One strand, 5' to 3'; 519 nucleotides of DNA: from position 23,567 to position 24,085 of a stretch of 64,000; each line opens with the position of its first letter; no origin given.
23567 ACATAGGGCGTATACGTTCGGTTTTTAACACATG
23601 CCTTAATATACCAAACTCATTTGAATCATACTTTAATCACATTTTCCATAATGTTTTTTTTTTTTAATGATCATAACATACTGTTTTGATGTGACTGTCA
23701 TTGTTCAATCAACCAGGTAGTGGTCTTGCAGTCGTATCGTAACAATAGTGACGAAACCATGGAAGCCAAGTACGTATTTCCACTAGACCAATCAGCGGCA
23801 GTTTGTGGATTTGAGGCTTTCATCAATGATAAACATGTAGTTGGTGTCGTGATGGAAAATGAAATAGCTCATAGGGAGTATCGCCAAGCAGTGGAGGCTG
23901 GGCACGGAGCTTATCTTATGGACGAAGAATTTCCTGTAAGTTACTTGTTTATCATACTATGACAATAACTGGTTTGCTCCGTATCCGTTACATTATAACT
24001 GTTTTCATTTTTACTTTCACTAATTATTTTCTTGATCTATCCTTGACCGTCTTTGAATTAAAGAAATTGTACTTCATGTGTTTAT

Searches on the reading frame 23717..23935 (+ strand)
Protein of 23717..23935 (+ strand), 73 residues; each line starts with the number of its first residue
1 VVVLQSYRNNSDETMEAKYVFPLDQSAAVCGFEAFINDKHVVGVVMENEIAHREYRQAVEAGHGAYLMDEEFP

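Call 39: search_protein_representatives(protein=window:23717-23935:+)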
Query: 73 residues. Proteins with E-value up to 0.001 (for the whole library): 2581; up to 1e-10: 436; up to 1e-30: 0. The best 150 are listed.
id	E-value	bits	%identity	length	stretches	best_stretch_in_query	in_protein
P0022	6.0e-30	118.2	79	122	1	1-71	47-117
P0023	1.0e-28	114.3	77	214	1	1-73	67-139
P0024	1.9e-28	113.5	76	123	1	1-71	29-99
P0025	2.4e-28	113.1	74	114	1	1-73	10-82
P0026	3.6e-28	112.6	77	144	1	1-71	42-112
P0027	5.5e-28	112.0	73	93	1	2-71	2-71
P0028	9.2e-28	111.3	75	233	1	1-73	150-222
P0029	1.5e-27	110.7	76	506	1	2-73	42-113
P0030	1.5e-27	110.7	70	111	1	1-71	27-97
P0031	2.9e-27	109.7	73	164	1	1-73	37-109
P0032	3.0e-27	109.7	73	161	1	1-73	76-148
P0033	4.9e-27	109.0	73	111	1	1-71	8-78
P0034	6.0e-27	108.7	76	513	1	1-71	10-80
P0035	1.5e-26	107.5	73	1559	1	1-71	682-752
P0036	1.7e-26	107.3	74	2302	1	1-73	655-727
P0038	2.5e-26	106.8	75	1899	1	1-73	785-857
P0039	2.8e-26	106.6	67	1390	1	1-73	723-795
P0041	6.7e-26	105.4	69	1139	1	1-71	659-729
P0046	2.8e-25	103.5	71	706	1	1-73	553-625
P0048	4.4e-25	102.8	69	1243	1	2-71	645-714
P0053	7.6e-25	102.1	68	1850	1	1-73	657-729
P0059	1.3e-24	101.4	70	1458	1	1-71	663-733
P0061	1.4e-24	101.3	71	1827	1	1-73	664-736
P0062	1.6e-24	101.1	68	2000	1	1-71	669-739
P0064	1.9e-24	100.8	74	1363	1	1-73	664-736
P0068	2.9e-24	100.2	69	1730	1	1-71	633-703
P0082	1.2e-23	98.3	72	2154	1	1-71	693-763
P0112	1.0e-22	95.4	72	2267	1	1-71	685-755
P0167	6.4e-19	83.4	62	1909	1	1-71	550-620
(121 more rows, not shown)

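Call 41: list_cluster_members(proteins=[P0064, P0062, P0035, P0068, P0167, P0061, P0022, P0023, P0029, P0034])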
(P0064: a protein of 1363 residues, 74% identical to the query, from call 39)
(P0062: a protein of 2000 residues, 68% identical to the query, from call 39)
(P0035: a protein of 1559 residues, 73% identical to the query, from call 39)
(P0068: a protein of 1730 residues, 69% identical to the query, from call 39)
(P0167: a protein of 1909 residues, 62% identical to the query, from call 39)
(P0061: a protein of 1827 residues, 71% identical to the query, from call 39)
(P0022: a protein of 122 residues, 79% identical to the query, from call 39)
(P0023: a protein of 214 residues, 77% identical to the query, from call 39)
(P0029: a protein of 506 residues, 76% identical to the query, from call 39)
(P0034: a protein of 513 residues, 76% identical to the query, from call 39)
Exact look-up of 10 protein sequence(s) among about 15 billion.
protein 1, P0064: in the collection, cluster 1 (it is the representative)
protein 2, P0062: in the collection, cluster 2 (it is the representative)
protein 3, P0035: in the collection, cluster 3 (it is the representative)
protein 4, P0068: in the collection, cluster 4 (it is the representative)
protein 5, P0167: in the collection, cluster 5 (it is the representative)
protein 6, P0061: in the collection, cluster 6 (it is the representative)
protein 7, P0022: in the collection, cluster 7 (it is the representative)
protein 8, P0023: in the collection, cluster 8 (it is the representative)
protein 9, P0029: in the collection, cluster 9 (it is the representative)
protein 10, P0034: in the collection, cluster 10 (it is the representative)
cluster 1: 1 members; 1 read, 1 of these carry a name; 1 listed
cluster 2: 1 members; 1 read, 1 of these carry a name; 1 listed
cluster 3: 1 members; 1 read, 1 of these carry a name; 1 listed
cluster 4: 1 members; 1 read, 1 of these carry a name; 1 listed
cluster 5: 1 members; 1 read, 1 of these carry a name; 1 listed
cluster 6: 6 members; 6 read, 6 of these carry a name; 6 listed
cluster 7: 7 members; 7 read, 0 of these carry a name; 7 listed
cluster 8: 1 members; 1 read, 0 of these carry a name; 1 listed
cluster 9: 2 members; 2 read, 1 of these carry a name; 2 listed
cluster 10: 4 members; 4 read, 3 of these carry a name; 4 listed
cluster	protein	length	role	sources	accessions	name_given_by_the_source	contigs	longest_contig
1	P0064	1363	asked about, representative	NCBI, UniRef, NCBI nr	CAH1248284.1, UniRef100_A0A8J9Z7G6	PARP4 [Branchiostoma lanceolatum] | Poly [ADP-ribose] polymerase n=1 Tax=Branchiostoma lanceolatum TaxID=7740 ...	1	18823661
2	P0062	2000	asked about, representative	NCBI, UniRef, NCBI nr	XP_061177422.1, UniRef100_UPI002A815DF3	LOW QUALITY PROTEIN: protein mono-ADP-ribosyltransferase PARP4-like [Saccostrea echinata] | LOW QUALITY PROTEIN: protein mono-ADP-ribosyltransferase PARP4-like n=1 Tax=Saccostrea ...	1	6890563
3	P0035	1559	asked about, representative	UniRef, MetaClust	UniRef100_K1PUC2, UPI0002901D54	Poly [ADP-ribose] polymerase 4 n=1 Tax=Magallana gigas TaxID=29159 RepID=K1PUC2_MAGGI | status=active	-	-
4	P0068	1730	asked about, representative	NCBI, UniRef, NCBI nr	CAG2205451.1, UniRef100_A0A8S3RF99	PARP2_3_4 [Mytilus edulis] | Poly [ADP-ribose] polymerase n=1 Tax=Mytilus edulis TaxID=6550 RepID=A0A8S3RF99_MYTED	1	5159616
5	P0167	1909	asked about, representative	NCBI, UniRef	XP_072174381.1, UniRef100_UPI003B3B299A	protein mono-ADP-ribosyltransferase PARP4-like [Diadema setosum] | protein mono-ADP-ribosyltransferase PARP4-like n=1 Tax=Diadema setosum TaxID=31175 ...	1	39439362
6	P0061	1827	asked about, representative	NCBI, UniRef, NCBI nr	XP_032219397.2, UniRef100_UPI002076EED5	protein mono-ADP-ribosyltransferase PARP4 isoform X2 [Nematostella vectensis] | protein mono-ADP-ribosyltransferase PARP4 isoform X2 n=1 Tax=Nematostella vectensis ...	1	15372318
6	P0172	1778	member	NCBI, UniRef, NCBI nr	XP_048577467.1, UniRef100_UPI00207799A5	protein mono-ADP-ribosyltransferase PARP4 isoform X4 [Nematostella vectensis] | protein mono-ADP-ribosyltransferase PARP4 isoform X4 n=1 Tax=Nematostella vectensis ...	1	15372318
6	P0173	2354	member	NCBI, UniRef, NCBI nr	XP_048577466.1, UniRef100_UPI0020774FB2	protein mono-ADP-ribosyltransferase PARP4 isoform X1 [Nematostella vectensis] | protein mono-ADP-ribosyltransferase PARP4 isoform X1 n=1 Tax=Nematostella vectensis ...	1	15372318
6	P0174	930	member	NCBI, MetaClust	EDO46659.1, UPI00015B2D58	predicted protein, partial [Nematostella vectensis] | status=active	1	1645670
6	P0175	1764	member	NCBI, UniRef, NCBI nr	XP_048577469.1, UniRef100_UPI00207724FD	protein mono-ADP-ribosyltransferase PARP4 isoform X5 [Nematostella vectensis] | protein mono-ADP-ribosyltransferase PARP4 isoform X5 n=1 Tax=Nematostella vectensis ...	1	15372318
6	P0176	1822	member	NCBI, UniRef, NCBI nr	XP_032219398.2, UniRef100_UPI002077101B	protein mono-ADP-ribosyltransferase PARP4 isoform X3 [Nematostella vectensis] | protein mono-ADP-ribosyltransferase PARP4 isoform X3 n=1 Tax=Nematostella vectensis ...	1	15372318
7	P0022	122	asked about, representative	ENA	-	-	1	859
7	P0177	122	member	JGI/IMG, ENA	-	-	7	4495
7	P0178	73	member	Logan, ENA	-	-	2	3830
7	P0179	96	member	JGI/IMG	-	-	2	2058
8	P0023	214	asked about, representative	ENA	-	-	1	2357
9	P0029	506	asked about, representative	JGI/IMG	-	poly [ADP-ribose] polymerase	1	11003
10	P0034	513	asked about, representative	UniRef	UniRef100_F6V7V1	VIT domain-containing protein n=4 Tax=Ciona intestinalis TaxID=7719 RepID=F6V7V1_CIOIN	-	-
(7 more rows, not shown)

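Call 54: list_cluster_members(proteins=[P0036, P0038, P0039, P0041, P0046, P0048, P0053, P0082, P0112, P0059])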
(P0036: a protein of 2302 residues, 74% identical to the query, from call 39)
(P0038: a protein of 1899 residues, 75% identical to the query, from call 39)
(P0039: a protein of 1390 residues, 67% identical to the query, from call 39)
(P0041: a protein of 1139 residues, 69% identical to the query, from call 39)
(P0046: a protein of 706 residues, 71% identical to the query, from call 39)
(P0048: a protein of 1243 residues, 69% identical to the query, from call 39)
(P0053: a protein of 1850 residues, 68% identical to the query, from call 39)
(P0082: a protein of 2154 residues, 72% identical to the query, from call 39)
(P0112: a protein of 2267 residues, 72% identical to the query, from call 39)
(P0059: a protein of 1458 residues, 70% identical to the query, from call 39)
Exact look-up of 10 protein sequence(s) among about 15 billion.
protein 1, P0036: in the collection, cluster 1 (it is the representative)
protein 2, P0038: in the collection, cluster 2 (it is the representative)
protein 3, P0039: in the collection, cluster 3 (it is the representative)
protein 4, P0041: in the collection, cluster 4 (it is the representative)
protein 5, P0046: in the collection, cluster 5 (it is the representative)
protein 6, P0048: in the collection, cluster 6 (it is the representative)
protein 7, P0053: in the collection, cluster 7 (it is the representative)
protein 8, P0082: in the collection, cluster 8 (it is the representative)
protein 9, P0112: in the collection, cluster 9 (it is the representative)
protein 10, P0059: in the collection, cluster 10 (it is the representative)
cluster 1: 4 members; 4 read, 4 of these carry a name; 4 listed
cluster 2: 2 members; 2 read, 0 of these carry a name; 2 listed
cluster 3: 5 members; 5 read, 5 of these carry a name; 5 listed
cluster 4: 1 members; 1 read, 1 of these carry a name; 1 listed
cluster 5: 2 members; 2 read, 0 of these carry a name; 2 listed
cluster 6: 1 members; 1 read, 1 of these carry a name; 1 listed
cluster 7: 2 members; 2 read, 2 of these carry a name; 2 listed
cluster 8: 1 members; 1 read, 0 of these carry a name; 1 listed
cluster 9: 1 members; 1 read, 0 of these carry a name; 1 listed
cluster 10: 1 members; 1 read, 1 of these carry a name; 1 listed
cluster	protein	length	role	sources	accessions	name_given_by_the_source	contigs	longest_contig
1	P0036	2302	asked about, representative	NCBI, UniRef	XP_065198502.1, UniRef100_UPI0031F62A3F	protein mono-ADP-ribosyltransferase PARP4-like isoform X2 [Sycon ciliatum] | protein mono-ADP-ribosyltransferase PARP4-like isoform X2 n=1 Tax=Sycon ciliatum ...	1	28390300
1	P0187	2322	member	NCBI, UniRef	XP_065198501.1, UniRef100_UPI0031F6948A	protein mono-ADP-ribosyltransferase PARP4-like isoform X1 [Sycon ciliatum] | protein mono-ADP-ribosyltransferase PARP4-like isoform X1 n=1 Tax=Sycon ciliatum ...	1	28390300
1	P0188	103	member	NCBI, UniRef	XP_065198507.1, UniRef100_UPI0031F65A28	uncharacterized protein LOC135830053 [Sycon ciliatum] | uncharacterized protein LOC135830053 n=1 Tax=Sycon ciliatum TaxID=27933 ...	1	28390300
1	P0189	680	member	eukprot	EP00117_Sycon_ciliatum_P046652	scpid56043/ scgid33391/ Poly [ADP-ribose] polymerase 4; 193 kDa vault protein; ...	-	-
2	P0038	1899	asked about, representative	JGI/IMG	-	-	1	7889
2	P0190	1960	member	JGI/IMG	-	-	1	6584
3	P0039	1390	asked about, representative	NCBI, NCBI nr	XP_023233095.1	poly [ADP-ribose] polymerase 4-like isoform X2 [Centruroides sculpturatus]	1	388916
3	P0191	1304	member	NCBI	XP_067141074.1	protein mono-ADP-ribosyltransferase PARP4-like isoform X2 [Centruroides vittatus]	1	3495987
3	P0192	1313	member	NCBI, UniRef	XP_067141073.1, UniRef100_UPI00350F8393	protein mono-ADP-ribosyltransferase PARP4-like isoform X1 [Centruroides vittatus] | protein mono-ADP-ribosyltransferase PARP4-like isoform X1 n=2 Tax=Centruroides vittatus ...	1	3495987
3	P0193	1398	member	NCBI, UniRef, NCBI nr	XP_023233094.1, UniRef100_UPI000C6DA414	poly [ADP-ribose] polymerase 4-like isoform X1 [Centruroides sculpturatus] | poly [ADP-ribose] polymerase 4-like isoform X1 n=2 Tax=Centruroides sculpturatus ...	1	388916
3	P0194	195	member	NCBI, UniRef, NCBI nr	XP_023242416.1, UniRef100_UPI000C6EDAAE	von Willebrand factor A domain-containing protein DDB_G0292028-like [Centruroides ... | von Willebrand factor A domain-containing protein DDB_G0292028-like n=1 Tax=Centruroides ...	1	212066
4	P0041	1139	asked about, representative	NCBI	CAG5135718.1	unnamed protein product, partial [Candidula unifasciata]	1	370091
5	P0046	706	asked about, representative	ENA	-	-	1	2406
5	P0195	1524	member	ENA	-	-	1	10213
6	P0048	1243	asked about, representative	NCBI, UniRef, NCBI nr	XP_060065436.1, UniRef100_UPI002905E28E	protein mono-ADP-ribosyltransferase PARP4-like [Ylistrum balloti] | protein mono-ADP-ribosyltransferase PARP4-like n=1 Tax=Ylistrum balloti TaxID=509963 ...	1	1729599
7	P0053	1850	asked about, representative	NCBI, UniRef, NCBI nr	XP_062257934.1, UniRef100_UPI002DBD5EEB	protein mono-ADP-ribosyltransferase PARP4 isoform X2 [Platichthys flesus] | protein mono-ADP-ribosyltransferase PARP4 isoform X2 n=1 Tax=Platichthys flesus ...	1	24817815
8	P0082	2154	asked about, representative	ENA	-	-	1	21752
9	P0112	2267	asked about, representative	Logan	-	-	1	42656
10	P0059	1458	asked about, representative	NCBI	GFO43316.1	poly [ADP-ribose] polymerase, partial [Plakobranchus ocellatus]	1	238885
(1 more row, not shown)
